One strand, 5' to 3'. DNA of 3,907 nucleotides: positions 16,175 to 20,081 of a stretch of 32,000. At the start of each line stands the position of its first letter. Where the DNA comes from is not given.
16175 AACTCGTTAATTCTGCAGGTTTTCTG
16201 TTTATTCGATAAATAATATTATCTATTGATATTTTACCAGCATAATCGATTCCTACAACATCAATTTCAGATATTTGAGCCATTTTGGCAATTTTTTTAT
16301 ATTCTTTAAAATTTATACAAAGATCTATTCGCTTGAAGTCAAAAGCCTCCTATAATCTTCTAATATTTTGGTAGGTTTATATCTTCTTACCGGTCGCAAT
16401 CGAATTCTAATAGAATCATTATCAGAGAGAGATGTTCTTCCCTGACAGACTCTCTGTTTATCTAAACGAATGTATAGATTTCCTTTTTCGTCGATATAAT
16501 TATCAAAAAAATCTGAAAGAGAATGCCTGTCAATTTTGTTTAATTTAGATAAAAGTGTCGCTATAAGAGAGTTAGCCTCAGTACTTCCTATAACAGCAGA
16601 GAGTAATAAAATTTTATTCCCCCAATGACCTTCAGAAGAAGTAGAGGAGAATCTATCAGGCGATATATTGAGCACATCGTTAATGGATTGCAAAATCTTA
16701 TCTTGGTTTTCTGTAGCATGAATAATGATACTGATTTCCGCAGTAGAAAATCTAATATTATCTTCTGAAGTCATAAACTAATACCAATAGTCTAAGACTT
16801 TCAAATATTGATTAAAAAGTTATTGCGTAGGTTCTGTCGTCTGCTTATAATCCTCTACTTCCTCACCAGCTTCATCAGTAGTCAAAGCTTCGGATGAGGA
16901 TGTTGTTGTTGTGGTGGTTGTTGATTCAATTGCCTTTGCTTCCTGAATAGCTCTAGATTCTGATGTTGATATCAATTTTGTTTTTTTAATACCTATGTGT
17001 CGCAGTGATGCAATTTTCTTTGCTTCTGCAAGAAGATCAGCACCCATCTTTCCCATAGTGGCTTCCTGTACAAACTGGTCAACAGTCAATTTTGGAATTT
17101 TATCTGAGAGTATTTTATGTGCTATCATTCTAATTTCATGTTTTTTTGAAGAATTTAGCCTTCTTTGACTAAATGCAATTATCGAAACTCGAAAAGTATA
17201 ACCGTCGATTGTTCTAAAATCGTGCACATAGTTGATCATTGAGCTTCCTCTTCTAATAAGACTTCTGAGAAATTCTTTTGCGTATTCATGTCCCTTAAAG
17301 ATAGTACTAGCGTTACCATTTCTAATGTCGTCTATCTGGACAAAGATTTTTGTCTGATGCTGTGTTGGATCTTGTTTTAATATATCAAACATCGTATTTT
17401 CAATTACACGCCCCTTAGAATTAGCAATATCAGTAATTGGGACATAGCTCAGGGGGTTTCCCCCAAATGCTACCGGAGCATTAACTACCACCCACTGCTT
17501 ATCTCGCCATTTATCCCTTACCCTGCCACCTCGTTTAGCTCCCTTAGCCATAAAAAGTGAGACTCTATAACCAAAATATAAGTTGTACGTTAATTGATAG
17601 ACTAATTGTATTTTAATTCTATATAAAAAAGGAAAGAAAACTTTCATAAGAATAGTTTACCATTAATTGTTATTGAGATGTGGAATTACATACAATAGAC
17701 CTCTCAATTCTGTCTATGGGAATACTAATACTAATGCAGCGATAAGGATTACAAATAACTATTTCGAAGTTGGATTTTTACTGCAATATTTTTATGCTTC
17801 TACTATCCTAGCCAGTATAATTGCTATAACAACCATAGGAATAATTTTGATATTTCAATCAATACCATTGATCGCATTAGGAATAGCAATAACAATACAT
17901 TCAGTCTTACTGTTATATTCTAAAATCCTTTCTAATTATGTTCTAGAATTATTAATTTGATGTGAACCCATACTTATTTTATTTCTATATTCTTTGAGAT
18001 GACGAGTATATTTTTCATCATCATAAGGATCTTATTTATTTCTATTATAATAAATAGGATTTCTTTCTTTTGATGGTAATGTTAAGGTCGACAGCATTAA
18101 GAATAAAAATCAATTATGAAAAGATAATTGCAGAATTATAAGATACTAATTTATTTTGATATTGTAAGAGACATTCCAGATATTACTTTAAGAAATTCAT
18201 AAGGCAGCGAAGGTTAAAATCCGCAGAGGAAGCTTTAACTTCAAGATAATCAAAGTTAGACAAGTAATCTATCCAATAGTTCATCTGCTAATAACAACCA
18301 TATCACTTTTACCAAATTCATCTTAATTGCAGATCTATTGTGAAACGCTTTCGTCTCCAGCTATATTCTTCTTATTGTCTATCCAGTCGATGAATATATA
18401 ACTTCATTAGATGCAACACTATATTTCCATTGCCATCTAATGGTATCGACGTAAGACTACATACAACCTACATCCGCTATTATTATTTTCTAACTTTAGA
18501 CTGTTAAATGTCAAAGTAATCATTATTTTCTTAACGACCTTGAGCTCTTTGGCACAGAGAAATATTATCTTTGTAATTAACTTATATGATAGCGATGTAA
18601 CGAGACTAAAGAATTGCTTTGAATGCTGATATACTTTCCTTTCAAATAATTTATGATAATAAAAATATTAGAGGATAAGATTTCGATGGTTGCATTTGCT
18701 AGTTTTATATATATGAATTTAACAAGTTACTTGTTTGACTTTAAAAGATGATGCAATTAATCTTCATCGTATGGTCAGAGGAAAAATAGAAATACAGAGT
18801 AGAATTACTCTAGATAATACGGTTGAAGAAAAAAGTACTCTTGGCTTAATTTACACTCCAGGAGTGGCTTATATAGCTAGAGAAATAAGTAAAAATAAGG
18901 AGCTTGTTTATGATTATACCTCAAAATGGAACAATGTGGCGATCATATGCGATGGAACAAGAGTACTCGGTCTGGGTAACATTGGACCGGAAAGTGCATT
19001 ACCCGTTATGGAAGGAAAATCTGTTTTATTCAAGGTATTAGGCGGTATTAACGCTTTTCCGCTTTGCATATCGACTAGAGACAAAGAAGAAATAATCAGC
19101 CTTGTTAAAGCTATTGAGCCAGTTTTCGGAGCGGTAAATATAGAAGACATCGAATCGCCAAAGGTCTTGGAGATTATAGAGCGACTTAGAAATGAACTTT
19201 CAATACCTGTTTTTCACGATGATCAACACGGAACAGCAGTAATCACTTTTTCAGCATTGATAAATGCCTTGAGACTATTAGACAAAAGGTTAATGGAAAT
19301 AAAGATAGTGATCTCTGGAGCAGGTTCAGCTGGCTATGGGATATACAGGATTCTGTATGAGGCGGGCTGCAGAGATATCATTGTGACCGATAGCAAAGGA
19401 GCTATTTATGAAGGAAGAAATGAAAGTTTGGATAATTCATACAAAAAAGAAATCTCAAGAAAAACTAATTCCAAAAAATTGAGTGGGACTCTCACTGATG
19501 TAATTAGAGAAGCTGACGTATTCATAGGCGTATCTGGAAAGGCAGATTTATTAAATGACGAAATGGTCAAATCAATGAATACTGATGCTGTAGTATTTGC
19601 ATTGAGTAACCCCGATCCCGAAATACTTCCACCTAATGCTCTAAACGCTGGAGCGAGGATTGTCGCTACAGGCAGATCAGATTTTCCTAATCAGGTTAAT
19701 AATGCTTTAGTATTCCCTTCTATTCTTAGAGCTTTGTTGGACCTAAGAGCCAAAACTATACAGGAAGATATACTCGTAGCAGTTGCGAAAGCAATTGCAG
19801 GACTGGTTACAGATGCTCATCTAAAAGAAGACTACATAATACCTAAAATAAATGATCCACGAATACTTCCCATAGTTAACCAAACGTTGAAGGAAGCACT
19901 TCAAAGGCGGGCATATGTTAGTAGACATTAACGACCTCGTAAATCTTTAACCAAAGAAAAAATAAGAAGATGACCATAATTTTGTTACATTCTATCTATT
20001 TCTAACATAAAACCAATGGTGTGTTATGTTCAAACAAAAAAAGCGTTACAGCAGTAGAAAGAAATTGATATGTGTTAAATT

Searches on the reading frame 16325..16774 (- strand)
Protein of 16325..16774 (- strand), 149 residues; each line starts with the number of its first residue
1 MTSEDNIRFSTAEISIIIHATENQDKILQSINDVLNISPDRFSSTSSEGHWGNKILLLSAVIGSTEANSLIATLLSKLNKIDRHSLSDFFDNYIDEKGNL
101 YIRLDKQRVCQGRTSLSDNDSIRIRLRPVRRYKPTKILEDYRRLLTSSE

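Call 52: search_protein_families(library=pfam, proteins=[window:16325-16774:-], max_evalue=0.001)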
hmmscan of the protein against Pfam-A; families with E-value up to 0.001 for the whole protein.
window:16325-16774:- (149 aa): 1 family
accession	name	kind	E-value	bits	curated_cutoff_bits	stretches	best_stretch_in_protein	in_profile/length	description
PF01877.22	RNA_binding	-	5.4e-26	91.7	26.9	1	13-126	3-118/120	RNA binding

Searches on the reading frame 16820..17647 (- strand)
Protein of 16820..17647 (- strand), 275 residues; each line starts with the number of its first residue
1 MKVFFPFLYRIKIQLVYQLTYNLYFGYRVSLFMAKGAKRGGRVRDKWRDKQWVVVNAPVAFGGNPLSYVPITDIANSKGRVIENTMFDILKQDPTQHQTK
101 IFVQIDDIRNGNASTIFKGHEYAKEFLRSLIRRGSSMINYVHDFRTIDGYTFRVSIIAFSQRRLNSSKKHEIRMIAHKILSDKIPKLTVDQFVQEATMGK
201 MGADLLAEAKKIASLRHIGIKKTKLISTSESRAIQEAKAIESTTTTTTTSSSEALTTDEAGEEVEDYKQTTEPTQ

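Call 53: search_protein_families(library=pfam, proteins=[window:16820-17647:-], max_evalue=0.001)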
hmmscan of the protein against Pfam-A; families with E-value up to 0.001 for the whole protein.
window:16820-17647:- (275 aa): 1 family
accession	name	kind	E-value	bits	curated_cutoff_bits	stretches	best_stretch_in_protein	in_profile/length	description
PF01015.23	Ribosomal_S3Ae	-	4.7e-55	186.6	29.3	1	41-227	4-189/191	Ribosomal S3Ae family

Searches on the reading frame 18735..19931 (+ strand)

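Call 53: search_protein_families(library=pfam, proteins=[window:18735-19931:+], max_evalue=0.001)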
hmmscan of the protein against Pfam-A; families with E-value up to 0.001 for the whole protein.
window:18735-19931:+ (398 aa): 5 families
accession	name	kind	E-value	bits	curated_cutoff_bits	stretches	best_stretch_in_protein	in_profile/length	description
PF03949.21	Malic_M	-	3.8e-28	98.9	23.5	1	166-374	3-241/258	Malic enzyme, NAD binding domain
PF00390.24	malic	-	2.6e-23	83.2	23.1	1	19-115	5-118/182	Malic enzyme, N-terminal domain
PF00670.27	AdoHcyase_NAD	-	6.4e-05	23.6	27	0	252-297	71-116/162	S-adenosyl-L-homocysteine hydrolase, NAD binding domain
PF01488.26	Shikimate_DH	-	0.00017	22.1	24.3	1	185-293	9-114/138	Shikimate / quinate 5-dehydrogenase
PF00208.27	ELFV_dehydrog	-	0.00067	19.9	23.4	0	173-245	16-87/241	Glutamate/Leucine/Phenylalanine/Valine dehydrogenase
